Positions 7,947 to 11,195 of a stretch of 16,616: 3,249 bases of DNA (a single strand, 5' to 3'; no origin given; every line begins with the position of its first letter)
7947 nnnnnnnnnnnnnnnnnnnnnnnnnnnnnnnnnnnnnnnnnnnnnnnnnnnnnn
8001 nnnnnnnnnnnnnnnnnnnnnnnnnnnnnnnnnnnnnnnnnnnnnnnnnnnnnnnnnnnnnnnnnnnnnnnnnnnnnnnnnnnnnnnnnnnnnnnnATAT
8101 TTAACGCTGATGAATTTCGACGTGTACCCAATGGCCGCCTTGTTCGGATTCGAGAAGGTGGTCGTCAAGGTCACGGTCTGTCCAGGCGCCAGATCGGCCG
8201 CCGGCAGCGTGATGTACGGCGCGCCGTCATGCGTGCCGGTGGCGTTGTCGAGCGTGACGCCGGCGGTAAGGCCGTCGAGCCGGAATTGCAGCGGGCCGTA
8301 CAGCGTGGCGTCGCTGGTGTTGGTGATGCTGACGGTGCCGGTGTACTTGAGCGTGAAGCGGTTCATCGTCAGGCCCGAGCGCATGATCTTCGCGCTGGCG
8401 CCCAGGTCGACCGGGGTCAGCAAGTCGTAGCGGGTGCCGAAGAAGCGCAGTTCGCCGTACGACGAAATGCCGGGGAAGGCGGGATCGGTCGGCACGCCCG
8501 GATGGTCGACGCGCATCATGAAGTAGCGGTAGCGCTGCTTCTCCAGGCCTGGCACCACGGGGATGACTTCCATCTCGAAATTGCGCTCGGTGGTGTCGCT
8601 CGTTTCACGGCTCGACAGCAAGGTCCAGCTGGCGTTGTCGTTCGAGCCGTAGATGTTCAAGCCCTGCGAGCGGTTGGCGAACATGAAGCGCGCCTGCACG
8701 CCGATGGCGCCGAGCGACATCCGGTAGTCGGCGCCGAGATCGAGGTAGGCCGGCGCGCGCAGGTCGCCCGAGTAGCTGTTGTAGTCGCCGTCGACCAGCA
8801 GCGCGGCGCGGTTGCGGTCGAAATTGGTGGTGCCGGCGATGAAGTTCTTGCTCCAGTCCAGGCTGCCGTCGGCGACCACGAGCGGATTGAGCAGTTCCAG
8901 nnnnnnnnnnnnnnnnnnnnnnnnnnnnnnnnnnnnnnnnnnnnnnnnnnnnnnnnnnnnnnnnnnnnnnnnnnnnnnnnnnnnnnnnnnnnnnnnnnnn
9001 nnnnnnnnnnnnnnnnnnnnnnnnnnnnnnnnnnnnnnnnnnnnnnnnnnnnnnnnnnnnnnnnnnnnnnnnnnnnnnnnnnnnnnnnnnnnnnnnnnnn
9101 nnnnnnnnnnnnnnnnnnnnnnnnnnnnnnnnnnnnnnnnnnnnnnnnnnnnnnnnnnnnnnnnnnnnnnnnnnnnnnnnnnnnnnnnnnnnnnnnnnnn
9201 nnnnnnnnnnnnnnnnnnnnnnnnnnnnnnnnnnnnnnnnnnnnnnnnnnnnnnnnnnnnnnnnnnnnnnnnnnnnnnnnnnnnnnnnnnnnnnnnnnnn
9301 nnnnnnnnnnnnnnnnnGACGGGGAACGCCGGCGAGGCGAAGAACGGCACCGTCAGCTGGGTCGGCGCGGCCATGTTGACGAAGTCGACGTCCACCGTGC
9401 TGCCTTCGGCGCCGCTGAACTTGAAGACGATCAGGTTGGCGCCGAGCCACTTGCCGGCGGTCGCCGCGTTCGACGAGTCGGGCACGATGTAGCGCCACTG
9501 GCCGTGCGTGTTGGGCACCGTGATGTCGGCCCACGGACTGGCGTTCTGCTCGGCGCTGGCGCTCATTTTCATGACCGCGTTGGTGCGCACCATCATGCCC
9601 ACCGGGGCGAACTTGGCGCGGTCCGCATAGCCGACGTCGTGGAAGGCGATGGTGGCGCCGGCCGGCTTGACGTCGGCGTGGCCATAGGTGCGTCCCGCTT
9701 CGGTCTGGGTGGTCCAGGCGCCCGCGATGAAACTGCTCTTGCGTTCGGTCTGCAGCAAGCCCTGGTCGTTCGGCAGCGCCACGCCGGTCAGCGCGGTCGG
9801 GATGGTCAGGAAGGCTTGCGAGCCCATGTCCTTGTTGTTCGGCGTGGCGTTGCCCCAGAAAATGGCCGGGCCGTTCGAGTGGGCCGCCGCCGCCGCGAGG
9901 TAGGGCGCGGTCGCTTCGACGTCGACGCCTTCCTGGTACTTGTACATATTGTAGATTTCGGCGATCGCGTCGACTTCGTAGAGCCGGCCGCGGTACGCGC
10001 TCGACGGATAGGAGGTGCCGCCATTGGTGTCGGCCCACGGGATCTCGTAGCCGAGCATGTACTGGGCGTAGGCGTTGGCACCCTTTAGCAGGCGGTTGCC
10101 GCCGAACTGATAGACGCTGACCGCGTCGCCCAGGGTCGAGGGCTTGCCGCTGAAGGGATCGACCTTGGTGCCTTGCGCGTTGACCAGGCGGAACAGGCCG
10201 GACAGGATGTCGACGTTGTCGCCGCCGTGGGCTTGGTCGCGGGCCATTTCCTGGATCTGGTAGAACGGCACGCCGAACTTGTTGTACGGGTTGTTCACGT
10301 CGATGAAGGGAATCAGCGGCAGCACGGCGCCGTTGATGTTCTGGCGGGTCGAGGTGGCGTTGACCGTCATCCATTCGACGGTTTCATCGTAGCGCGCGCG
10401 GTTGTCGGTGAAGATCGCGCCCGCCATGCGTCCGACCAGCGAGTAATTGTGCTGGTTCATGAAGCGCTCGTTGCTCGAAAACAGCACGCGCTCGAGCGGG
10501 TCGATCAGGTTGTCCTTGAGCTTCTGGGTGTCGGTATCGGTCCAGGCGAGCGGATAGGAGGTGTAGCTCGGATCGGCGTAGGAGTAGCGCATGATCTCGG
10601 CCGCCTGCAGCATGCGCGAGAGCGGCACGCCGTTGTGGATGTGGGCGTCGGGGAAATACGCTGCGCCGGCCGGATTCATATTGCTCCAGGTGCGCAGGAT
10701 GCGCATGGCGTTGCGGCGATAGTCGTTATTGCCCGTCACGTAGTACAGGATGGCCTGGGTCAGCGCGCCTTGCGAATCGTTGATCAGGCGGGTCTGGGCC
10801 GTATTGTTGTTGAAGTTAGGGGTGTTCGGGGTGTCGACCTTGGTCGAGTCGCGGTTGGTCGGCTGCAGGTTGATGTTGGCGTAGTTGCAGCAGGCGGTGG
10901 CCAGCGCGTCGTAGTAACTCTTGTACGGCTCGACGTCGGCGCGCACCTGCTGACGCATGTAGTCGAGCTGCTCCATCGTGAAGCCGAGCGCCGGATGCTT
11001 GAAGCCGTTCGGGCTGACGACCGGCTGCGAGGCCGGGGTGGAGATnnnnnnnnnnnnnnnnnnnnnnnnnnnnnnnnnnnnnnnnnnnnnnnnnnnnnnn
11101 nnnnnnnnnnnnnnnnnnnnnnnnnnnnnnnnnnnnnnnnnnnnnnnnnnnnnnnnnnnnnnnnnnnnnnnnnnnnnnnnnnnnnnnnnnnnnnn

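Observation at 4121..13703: Same-strand locus of two paralogous lyase-like multidomain proteins, a PEP-CTERM protein and a giant TonB-dependent receptor, resembling a polysaccharide-utilisation system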

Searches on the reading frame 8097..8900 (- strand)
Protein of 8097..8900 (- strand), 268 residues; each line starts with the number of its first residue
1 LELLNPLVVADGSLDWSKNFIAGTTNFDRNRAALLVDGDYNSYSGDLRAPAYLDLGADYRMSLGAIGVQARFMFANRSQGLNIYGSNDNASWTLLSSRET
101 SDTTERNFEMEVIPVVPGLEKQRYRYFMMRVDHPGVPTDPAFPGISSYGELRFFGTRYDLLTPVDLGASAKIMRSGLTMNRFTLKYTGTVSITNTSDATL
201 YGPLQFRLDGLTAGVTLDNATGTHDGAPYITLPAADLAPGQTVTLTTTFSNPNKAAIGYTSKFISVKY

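Call 63: search_protein_families(library=pfam, proteins=[window:8097-8900:-], max_evalue=1)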
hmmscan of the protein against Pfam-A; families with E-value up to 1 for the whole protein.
window:8097-8900:- (268 aa): 3 families
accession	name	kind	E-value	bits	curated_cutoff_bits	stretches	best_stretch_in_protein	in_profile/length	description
PF00754.31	F5_F8_type_C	-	0.00061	20.3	28.2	1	29-108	11-99/127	F5/8 type C domain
PF22633.2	F5_F8_type_C_2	-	0.0037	18.3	27.8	1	36-107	3-78/91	NedA-like, galactose-binding domain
PF01302.31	CAP_GLY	-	0.038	14.4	26.5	1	202-226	19-42/65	CAP-Gly domain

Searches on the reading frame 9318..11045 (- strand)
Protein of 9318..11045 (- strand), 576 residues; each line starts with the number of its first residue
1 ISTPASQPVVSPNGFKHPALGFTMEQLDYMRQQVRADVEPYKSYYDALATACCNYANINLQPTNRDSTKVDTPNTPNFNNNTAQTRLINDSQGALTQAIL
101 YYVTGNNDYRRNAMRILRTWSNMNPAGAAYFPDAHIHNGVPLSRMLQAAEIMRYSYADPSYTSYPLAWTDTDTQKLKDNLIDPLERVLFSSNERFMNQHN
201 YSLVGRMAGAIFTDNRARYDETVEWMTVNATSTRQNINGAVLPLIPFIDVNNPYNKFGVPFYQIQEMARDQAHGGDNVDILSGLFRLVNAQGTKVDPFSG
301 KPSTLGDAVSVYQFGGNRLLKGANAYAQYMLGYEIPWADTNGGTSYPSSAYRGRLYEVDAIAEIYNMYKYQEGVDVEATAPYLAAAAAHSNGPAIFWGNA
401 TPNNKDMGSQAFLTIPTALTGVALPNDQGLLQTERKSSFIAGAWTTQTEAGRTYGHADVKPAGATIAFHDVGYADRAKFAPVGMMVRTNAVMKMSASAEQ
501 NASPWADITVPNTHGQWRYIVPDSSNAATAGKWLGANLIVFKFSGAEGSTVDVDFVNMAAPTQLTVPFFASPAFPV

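Call 37: predict_structure(alignment_id=A2)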
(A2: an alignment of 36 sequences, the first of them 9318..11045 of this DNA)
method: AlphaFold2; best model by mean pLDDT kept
length: 576 residues; sequences in the alignment: 36
mean_pLDDT: 90.0   pTM: 0.91
mean pLDDT of the five models: 90.0, 88.9, 87.9, 86.6, 85.1
residues with pLDDT >= 90: 409; 70-90: 128; 50-70: 34; < 50: 5
segments of 3 or more residues with pLDDT < 50: 573-576
pLDDT, mean of each block of 10 residues (from residue 1): 77 96 96 97 93 82 96 96 94 96 96 98 97 88 97 93 95 98 93 69 94 97 94 82 93 93 86 80 96 97 98 97 95 91 80 83 96 97 95 87 81 96 85 93 94 94 94 72 91 91 88 94 78 69 95 92 68 47
secondary structure, 60 per line:
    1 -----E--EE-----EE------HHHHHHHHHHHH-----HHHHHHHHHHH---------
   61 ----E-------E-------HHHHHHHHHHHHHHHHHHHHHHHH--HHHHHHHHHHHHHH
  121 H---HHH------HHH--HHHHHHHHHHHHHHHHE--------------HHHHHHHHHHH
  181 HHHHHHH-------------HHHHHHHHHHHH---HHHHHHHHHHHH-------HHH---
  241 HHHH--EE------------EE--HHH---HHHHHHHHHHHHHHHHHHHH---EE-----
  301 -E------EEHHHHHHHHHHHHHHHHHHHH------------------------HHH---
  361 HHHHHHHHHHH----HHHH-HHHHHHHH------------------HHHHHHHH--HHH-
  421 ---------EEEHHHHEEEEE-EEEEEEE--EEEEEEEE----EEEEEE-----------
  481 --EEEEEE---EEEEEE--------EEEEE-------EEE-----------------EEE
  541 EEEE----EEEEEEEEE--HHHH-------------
elements in order: H24-35 H41-51 H81-104 H107-121 H139-154 H170-187 H201-212 H216-227 H241-244 H271-290 H311-330 H361-371 H376-379 H381-388 H407-414 E430-432 H433-436 E437-441 E443-449 E452-459 E464-469 E483-488 E492-497 E506-510 E518-520 E538-544 E549-557 H560-563
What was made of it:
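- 8094..11177 (-): G2: secreted multidomain enzyme, 1027 aa. It has a Sec signal, a PL5-like toroid (about 9783-11015), a CBM6-like beta-sandwich (about 9366-9758), He_PIG (9108-9311), a discoidin-like domain (about 8577-8816) and the CTD. The model has pLDDT 90 (call 37).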

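Call 42: fold_search(model_id=the predicted structure, library=pdb)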
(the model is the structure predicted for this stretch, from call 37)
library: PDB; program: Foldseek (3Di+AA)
matches with E <= 10: 1153; with E <= 0.001: 28
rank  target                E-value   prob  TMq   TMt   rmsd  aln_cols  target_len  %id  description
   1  9o3q                  4.2e-05  1.00  0.38  0.38  14.0       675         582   12  Apo-structure of a chondroitinase (released 2025-06-11)
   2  8khv                  4.6e-05  1.00  0.36  0.36  13.0       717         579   10  The crystal structure of glycosaminoglycan lyase GAGase II (released 2024-09-04)
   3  6jpn_A                5.9e-05  1.00  0.40  0.31  14.3       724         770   10  Crystal structure of the catalytic domain of a multi-domain alginate lyase Dp0100 from thermophilic bacterium Defluvii (released 2019-10-30)
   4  9irq_A                6.2e-05  1.00  0.38  0.31  14.7       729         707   12  Alginate lyase (Microbulbifer sp. ALW1) (released 2025-01-22)
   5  4nei_A                1.4e-04  1.00  0.41  0.35  12.5       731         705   10  Alg17c PL17 Family Alginate Lyase (released 2014-01-29)
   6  6jp4_A                1.4e-04  1.00  0.38  0.29  16.2       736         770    9  Crystal structure of the catalytic domain of a multi-domain alginate lyase Dp0100 from thermophilic bacterium Defluvii (released 2019-10-30)
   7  9fhu_A                1.8e-04  1.00  0.36  0.51   8.3       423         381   13  Bacteroides ovatus polysaccharide lyase family 38 (BoPL38) wild type in complex hexamannuluronic acid at pH 3.5 (released 2025-07-09)
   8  4ojz_B                2.0e-04  1.00  0.39  0.33   9.4       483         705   14  Crystal Structure of Alg17c Mutant Y258A Complexed with Alginate Trisaccharide (released 2014-01-29)
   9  8qf8_A                2.5e-04  0.98  0.27  0.22  18.1       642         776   12  GH146 beta-L-arabinofuranosidase from Bacteroides thetaioatomicron in complex with beta-l-arabinofurano cyclophellitol (released 2023-12-13)
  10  9fi1_A                2.6e-04  1.00  0.36  0.51   8.1       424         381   13  Bacteroides ovatus polysaccharide lyase family 38 (BoPL38) mutant H297N at pH 3.5 (released 2025-07-09)
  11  8bdd_A                2.9e-04  1.00  0.41  0.34  11.0       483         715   13  Crystal structure of Bacteroides ovatus CP926 PL17 alginate lyase (released 2023-08-30)
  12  8bdq_B                3.0e-04  1.00  0.37  0.53   9.7       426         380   15  Crystal structure of Bacteroides ovatus CP926 PL38 alginate lyase (released 2023-08-30)
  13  9fi3_B                3.3e-04  1.00  0.38  0.54   7.3       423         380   14  Bacteroides ovatus polysaccharide lyase family 38 (BoPL38) mutant Q173N in complex with tetraguluronic acid at pH 3.5 (released 2025-07-09)
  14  9fi3_D                3.5e-04  1.00  0.36  0.51   8.3       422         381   15  Bacteroides ovatus polysaccharide lyase family 38 (BoPL38) mutant Q173N in complex with tetraguluronic acid at pH 3.5 (released 2025-07-09)
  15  9fhu_D                3.6e-04  1.00  0.36  0.50   8.7       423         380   13  Bacteroides ovatus polysaccharide lyase family 38 (BoPL38) wild type in complex hexamannuluronic acid at pH 3.5 (released 2025-07-09)
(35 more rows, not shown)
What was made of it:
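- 8094..11177 (-): Foldseek hits are in call 42.
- Foldseek for G2 points to the same group of families (call 42).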
